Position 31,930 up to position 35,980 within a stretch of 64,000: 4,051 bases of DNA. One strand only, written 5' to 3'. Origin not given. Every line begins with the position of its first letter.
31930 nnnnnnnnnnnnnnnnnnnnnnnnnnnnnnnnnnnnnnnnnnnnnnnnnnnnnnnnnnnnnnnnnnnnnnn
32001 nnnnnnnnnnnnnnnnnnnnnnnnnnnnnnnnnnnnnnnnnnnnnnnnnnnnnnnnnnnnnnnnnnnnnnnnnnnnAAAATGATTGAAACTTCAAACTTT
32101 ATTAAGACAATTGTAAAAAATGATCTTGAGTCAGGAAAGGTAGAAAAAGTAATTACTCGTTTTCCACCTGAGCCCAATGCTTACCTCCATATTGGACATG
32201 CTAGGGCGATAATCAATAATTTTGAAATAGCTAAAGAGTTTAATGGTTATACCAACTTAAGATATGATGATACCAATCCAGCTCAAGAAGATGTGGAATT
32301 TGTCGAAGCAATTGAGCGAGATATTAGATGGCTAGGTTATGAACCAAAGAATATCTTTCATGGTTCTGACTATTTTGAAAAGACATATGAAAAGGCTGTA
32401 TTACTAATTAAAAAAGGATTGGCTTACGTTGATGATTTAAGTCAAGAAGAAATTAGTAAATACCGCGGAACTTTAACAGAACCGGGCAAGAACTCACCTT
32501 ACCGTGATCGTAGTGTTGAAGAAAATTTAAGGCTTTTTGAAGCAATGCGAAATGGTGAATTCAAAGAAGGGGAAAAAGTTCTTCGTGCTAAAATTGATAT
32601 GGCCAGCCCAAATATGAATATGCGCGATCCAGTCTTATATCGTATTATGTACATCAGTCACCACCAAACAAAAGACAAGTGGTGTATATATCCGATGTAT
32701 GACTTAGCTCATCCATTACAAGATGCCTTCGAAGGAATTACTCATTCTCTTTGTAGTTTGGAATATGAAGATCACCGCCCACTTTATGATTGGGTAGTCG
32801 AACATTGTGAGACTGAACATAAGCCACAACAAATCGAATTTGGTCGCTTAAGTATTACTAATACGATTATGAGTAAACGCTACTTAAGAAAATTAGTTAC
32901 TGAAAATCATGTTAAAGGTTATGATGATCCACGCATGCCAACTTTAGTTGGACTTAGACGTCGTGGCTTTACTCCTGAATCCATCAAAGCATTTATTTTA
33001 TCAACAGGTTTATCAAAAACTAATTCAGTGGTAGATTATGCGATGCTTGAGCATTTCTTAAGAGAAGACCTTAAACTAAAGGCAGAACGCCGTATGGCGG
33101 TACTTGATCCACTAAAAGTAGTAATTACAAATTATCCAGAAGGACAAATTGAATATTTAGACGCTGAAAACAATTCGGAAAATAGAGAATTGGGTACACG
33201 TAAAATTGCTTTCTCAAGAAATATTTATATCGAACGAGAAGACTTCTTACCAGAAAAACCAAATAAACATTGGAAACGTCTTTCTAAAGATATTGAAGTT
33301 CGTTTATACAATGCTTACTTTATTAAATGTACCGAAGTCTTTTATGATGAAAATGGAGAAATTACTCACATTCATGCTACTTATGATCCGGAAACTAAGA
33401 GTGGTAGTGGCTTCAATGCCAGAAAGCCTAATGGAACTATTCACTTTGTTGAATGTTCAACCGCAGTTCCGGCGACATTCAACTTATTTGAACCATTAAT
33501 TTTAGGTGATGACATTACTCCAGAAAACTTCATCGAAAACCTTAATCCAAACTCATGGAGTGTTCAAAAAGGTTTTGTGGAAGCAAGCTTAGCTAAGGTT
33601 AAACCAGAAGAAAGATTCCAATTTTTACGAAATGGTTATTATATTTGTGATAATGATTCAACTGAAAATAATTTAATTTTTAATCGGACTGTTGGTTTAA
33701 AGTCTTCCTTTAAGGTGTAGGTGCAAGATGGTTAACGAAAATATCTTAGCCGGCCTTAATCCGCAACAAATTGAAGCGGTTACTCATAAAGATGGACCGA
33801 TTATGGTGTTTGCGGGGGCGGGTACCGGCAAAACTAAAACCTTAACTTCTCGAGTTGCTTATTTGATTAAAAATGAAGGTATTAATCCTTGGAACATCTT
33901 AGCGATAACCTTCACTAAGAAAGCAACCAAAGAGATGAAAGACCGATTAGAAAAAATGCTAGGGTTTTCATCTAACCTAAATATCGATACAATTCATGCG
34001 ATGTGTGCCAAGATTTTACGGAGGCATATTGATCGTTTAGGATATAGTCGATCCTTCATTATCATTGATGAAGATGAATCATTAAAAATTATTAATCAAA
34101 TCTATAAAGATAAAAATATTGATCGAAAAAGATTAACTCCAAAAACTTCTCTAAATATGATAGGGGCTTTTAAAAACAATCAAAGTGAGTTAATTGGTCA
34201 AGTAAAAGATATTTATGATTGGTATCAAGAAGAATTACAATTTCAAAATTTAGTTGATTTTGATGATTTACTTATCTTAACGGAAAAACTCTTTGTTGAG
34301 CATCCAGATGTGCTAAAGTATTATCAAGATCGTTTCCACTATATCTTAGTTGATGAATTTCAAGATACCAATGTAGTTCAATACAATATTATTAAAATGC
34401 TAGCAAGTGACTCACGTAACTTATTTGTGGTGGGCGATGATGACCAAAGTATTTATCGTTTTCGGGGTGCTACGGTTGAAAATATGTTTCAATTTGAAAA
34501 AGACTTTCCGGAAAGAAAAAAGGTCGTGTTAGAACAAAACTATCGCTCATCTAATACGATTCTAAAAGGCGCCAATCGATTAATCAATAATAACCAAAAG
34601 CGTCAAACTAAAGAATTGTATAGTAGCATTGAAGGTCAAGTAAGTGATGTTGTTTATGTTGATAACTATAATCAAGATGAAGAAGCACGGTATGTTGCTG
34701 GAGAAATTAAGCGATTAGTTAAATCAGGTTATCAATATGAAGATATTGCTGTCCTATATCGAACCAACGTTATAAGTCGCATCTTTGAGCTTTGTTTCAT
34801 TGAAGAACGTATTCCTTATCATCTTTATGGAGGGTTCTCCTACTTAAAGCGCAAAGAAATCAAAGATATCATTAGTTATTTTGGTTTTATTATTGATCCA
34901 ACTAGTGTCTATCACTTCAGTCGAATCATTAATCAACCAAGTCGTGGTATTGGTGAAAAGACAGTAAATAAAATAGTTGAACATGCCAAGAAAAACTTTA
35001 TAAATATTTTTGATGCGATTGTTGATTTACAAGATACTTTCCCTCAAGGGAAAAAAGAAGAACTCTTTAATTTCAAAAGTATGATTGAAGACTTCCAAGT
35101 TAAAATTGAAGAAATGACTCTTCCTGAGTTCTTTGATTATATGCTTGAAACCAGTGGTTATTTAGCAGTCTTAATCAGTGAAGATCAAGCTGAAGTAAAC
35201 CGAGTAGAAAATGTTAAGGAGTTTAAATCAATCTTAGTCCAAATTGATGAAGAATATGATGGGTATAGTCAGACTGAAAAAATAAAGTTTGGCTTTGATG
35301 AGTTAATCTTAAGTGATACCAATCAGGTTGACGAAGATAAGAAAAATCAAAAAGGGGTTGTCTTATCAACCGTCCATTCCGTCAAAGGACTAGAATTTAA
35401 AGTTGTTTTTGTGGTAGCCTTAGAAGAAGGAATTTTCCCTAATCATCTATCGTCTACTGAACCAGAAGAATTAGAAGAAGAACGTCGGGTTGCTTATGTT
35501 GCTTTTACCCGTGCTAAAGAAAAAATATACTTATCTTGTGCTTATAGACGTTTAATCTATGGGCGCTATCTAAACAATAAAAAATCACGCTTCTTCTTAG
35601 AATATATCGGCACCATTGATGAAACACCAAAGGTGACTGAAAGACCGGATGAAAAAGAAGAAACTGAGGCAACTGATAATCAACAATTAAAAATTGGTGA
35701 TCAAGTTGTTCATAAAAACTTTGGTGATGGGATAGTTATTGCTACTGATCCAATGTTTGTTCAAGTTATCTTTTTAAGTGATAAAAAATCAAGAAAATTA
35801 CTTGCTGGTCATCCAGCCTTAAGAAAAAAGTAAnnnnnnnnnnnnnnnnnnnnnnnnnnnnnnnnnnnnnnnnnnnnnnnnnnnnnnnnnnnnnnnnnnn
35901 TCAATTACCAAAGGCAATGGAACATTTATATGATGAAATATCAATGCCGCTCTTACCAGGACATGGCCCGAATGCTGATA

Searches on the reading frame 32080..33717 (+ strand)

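Call 50: search_protein_families(library=pfam, proteins=[window:32080-33717:+], max_evalue=0.00001)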
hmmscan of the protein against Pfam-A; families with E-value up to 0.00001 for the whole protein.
window:32080-33717:+ (546 aa): 3 families
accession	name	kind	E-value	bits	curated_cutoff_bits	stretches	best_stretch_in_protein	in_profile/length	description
PF00749.27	tRNA-synt_1c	-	2e-99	332.9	23.4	1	23-332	1-313/314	tRNA synthetases class I (E and Q), catalytic domain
PF03950.23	tRNA-synt_1c_C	-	4.1e-28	97.9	23.9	1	335-436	1-91/91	tRNA synthetases class I (E and Q), anti-codon binding domain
PF20974.2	tRNA-synt_1c_C2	-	9.4e-16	58.7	23.9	1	453-524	1-69/69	tRNA synthetases class I (E and Q), anti-codon binding domain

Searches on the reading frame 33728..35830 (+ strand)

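Call 50: search_protein_families(library=pfam, proteins=[window:33728-35830:+], max_evalue=0.00001)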
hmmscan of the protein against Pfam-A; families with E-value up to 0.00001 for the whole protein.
window:33728-35830:+ (701 aa): 7 families
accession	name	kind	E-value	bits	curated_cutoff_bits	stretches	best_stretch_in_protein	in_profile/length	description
PF00580.27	UvrD-helicase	-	9.3e-88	294.9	23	1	10-261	1-271/271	UvrD/REP helicase N-terminal domain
PF13361.12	UvrD_C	-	8.1e-65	220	25.6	1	266-605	1-348/350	UvrD-like helicase C-terminal domain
PF13245.12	AAA_19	-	7.2e-26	91.4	25.1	1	14-246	1-134/134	AAA domain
PF13538.12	UvrD_C_2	-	1.3e-09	38.2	27.4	1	544-602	2-51/52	UvrD-like helicase C-terminal domain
PF13604.12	AAA_30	-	4e-09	36.9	27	0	10-117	2-98/191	AAA domain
PF01443.25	Viral_helicase1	-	2.5e-08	34.5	21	0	536-602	169-226/228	Viral superfamily 1 RNA helicase core domain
PF13087.12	AAA_12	-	4.5e-06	26.8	27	0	533-602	128-190/195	AAA domain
